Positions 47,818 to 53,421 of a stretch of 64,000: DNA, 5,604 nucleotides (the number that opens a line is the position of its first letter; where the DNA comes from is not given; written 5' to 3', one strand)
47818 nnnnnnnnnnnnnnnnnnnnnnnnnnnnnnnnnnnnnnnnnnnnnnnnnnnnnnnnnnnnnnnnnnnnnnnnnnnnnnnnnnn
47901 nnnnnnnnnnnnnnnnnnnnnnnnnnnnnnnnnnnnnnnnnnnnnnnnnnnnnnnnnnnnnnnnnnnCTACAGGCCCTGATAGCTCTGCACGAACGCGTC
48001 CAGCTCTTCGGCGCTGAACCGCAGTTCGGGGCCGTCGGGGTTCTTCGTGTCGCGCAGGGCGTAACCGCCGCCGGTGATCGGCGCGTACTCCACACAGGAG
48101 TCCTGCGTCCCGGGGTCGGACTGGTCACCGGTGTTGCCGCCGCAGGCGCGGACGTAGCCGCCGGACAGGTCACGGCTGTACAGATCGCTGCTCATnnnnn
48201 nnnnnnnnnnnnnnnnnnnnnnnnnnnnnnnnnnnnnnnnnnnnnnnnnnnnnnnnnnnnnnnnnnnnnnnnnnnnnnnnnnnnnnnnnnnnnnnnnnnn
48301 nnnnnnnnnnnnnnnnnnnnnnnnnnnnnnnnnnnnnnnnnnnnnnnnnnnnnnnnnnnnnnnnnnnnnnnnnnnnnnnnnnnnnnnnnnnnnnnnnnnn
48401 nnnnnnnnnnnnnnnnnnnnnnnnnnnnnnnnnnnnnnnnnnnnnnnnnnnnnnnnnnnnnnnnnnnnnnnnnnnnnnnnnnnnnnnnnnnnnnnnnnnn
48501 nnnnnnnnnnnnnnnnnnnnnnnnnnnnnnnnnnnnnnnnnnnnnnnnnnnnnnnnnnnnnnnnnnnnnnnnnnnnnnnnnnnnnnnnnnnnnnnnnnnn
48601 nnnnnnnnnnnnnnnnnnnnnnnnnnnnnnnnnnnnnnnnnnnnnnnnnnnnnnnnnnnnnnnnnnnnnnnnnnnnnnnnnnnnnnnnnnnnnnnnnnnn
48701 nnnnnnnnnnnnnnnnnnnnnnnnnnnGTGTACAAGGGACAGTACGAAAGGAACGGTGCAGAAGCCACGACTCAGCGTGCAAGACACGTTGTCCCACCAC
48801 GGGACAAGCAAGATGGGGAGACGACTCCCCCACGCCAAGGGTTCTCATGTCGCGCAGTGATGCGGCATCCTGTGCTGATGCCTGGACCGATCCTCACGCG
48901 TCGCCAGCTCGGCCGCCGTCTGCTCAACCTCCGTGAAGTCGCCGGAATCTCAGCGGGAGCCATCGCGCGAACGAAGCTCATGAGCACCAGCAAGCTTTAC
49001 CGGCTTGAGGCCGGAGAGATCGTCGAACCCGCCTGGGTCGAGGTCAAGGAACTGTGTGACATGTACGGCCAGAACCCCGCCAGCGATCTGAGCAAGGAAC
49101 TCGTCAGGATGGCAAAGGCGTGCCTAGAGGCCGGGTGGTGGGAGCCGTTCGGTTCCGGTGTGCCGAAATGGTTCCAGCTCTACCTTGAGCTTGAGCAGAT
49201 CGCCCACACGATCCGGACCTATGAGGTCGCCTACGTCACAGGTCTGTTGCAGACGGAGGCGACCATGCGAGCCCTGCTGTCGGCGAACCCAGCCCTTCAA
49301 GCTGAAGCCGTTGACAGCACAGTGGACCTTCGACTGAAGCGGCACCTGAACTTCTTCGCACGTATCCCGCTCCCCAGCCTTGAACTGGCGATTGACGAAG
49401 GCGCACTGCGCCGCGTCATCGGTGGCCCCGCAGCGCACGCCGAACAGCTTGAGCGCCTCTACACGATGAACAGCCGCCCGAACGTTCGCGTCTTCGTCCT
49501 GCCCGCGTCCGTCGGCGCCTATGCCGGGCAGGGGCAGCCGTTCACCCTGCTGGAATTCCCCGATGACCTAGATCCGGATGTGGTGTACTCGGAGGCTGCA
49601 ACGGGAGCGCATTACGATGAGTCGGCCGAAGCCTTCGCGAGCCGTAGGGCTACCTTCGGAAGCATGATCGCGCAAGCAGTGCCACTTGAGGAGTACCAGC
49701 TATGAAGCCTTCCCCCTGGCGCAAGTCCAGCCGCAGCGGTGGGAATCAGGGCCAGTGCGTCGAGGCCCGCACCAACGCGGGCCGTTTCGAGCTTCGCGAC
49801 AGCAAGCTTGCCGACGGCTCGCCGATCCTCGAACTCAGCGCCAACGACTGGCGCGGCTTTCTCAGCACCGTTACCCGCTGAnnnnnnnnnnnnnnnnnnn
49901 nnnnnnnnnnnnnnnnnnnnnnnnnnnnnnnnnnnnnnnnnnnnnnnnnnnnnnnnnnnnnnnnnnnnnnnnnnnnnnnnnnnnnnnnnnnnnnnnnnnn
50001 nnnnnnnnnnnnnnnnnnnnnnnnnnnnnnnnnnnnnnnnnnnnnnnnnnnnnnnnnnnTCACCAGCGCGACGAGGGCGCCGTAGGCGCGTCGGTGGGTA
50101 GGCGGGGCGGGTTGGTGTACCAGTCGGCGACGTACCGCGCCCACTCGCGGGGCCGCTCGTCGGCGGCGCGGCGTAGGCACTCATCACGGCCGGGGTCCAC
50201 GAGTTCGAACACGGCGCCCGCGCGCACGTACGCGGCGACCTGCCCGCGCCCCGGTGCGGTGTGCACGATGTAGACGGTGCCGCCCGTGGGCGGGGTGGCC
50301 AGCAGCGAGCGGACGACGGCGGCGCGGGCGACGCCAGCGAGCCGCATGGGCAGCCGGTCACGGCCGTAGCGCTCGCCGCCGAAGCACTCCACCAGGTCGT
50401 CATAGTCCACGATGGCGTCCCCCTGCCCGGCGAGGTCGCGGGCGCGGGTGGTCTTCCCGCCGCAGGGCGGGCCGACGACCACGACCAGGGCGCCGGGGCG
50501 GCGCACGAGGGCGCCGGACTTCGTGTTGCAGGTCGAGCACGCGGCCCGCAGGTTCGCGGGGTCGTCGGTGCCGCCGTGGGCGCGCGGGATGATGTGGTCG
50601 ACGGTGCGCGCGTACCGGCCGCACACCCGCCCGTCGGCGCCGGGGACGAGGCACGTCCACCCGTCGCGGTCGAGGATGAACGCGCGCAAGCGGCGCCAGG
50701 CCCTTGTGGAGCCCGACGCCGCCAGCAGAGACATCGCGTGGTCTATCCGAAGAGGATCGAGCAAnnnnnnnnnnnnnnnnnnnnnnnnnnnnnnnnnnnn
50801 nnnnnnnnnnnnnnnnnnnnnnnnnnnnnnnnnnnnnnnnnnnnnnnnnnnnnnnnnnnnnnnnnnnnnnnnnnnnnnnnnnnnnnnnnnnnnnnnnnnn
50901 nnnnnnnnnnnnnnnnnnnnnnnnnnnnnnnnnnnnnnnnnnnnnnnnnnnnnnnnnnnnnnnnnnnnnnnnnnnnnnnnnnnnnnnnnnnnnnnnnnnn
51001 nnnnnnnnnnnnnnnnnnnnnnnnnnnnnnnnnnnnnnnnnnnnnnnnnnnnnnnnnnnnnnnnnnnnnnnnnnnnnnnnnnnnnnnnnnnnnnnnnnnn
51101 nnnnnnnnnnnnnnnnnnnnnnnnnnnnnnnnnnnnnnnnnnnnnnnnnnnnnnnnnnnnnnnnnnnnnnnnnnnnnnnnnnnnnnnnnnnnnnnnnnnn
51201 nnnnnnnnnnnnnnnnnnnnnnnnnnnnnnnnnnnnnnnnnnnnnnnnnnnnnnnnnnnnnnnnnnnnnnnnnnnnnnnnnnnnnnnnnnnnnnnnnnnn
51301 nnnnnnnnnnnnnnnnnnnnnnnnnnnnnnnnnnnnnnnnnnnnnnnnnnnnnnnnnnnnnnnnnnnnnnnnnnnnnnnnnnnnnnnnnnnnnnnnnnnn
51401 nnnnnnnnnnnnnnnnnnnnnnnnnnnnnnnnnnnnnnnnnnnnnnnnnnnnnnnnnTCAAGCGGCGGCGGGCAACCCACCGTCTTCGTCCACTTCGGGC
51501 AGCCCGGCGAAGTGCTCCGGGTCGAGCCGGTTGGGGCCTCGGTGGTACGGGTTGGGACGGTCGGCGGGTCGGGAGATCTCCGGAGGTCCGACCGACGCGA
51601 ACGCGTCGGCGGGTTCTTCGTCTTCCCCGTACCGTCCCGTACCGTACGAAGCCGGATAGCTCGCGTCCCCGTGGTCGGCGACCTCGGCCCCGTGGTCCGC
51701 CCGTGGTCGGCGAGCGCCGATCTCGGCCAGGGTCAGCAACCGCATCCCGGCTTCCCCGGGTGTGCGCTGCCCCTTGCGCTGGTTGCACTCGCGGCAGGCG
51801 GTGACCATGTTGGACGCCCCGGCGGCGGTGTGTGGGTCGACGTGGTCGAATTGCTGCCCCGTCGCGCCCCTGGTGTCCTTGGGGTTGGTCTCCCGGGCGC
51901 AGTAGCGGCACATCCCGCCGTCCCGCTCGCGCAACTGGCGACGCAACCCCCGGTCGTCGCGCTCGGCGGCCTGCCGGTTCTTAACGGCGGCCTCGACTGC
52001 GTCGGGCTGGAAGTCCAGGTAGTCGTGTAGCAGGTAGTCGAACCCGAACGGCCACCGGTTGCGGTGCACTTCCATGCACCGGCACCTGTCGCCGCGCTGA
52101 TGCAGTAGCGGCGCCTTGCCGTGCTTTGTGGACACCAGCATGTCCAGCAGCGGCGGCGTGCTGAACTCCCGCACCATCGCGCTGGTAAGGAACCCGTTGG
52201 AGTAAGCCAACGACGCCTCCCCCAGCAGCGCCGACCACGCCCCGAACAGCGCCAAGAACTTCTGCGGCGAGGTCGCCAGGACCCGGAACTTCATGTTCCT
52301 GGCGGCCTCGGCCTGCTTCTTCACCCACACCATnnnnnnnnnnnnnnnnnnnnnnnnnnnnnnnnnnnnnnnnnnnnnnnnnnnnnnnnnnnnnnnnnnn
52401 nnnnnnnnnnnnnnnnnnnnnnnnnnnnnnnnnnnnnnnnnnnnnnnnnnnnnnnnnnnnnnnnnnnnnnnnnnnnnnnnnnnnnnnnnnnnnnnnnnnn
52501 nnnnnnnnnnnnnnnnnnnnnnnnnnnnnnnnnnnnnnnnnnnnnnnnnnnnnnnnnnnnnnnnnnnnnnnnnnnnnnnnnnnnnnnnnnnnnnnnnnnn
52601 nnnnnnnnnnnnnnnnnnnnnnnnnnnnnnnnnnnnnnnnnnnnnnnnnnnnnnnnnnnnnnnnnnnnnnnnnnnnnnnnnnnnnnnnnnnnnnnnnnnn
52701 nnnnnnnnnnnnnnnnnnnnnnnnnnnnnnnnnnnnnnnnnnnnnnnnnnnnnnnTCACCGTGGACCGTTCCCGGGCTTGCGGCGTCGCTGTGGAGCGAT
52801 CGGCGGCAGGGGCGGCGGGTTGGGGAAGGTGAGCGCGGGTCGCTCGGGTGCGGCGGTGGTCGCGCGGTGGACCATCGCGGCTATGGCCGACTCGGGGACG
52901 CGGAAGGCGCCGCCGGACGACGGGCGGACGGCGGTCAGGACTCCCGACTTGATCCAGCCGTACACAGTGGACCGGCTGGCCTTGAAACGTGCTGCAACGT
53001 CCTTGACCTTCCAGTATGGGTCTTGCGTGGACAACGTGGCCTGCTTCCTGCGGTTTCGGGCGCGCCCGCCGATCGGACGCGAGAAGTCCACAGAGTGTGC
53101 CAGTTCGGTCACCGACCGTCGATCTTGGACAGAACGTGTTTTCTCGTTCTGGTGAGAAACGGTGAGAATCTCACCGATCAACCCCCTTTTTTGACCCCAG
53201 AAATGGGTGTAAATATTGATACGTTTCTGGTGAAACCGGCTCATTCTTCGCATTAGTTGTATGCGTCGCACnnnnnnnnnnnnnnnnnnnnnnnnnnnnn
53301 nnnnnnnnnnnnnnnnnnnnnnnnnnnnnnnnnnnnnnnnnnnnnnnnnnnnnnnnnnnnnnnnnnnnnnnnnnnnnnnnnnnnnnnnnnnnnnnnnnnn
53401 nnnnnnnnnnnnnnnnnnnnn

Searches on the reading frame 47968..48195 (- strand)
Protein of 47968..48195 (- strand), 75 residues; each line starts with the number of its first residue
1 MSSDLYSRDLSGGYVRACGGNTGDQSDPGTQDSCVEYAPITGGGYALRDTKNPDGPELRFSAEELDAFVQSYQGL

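Call 3: search_protein_families(library=pfam, proteins=[window:47968-48195:-], max_evalue=0.1)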
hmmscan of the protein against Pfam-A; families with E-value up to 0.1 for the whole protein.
window:47968-48195:- (75 aa): 1 family
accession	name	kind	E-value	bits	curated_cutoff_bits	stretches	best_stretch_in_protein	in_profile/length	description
PF04149.17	DUF397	-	1e-12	48.4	24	1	26-71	9-53/55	Domain of unknown function (DUF397)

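Call 90: search_protein_families(library=padloc, proteins=[window:47968-48195:-], max_evalue=0.001)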
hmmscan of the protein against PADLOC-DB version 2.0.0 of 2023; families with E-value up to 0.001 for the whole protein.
window:47968-48195:- (75 aa): 0 families

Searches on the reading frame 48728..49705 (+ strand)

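Call 3: search_protein_families(library=pfam, proteins=[window:48728-49705:+], max_evalue=0.1)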
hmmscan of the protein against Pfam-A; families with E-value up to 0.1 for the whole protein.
window:48728-49705:+ (325 aa): 2 families
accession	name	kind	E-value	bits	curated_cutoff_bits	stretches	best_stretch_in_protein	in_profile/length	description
PF19054.6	DUF5753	-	1.4e-42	145.8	23.4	1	149-321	1-170/178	Domain of unknown function (DUF5753)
PF13560.12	HTH_31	-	1.4e-09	38.5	27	1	60-117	1-58/64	Helix-turn-helix domain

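Call 90: search_protein_families(library=padloc, proteins=[window:48728-49705:+], max_evalue=0.001)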
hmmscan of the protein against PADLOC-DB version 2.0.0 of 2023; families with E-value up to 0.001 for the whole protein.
window:48728-49705:+ (325 aa): 0 families

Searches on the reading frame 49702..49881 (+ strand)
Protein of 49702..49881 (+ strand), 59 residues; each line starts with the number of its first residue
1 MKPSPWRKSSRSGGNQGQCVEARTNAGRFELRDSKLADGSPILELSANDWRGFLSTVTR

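Call 17: search_protein_families(library=pfam, proteins=[window:49702-49881:+], max_evalue=0.01)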
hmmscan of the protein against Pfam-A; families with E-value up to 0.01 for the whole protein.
window:49702-49881:+ (59 aa): 1 family
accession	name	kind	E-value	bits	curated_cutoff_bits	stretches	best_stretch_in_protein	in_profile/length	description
PF04149.17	DUF397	-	9.1e-16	58.2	24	1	5-57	2-54/55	Domain of unknown function (DUF397)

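Call 90: search_protein_families(library=padloc, proteins=[window:49702-49881:+], max_evalue=0.001)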
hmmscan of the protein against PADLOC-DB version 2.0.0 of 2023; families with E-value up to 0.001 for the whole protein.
window:49702-49881:+ (59 aa): 0 families

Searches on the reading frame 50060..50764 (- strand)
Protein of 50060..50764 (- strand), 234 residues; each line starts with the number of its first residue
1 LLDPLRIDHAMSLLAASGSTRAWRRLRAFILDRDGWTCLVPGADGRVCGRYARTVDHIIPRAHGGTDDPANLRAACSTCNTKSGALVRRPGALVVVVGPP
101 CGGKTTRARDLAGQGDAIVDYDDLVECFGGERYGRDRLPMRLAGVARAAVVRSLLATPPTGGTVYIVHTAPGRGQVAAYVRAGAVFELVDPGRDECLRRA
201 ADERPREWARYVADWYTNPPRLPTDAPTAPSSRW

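Call 17: search_protein_families(library=pfam, proteins=[window:50060-50764:-], max_evalue=0.01)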
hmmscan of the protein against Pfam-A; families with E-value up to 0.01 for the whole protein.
window:50060-50764:- (234 aa): 4 families
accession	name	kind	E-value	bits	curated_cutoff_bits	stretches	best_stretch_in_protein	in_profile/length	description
PF01844.29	HNH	-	4.5e-12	46.4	21.4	1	51-84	12-45/47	HNH endonuclease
PF14279.12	HNH_5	-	3e-09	37.1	27.5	1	48-87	4-47/56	HNH endonuclease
PF13671.12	AAA_33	-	0.00018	22.3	27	1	93-182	1-91/143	AAA domain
PF13521.12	AAA_28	-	0.0023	18.6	27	1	94-117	2-26/164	AAA domain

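Call 90: search_protein_families(library=padloc, proteins=[window:50060-50764:-], max_evalue=0.001)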
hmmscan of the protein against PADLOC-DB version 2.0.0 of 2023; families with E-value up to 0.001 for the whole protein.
window:50060-50764:- (234 aa): 2 families
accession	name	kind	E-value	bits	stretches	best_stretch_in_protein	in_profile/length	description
PDLC03478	REase_II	-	3e-05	21.9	1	23-83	97-158/219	Type II restriction enzyme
PDLC02859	DpdF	-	4.8e-05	20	1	30-165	2-129/545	DpdF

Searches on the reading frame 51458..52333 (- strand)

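Call 17: search_protein_families(library=pfam, proteins=[window:51458-52333:-], max_evalue=0.01)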
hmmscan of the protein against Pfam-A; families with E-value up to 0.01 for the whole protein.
window:51458-52333:- (291 aa): 2 families
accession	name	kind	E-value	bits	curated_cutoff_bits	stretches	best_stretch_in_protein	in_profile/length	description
PF14279.12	HNH_5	-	4.1e-07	30.3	27.5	1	142-199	1-55/56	HNH endonuclease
PF01844.29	HNH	-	3e-06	27.7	21.4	1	142-190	1-47/47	HNH endonuclease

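Call 90: search_protein_families(library=padloc, proteins=[window:51458-52333:-], max_evalue=0.001)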
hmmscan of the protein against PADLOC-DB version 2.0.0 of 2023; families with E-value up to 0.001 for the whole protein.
window:51458-52333:- (291 aa): 1 family
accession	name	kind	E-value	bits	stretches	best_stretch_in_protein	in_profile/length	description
PDLC00315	PtuB1|PtuB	-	8.6e-05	20.4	1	131-193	22-82/227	Unknown function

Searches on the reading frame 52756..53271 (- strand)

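Call 17: search_protein_families(library=pfam, proteins=[window:52756-53271:-], max_evalue=0.01)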
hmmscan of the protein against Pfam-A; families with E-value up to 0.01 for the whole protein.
window:52756-53271:- (171 aa): 3 families
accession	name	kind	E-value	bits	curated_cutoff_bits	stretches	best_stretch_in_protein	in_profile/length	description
PF12728.13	HTH_17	-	1.9e-08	34.9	27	1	89-134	4-47/51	Helix-turn-helix domain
PF13384.12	HTH_23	-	3.6e-05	23.9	24.6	1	71-108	4-39/50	Homeodomain-like domain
PF13518.12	HTH_28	-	0.0026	18.3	25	1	89-108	15-34/52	Helix-turn-helix domain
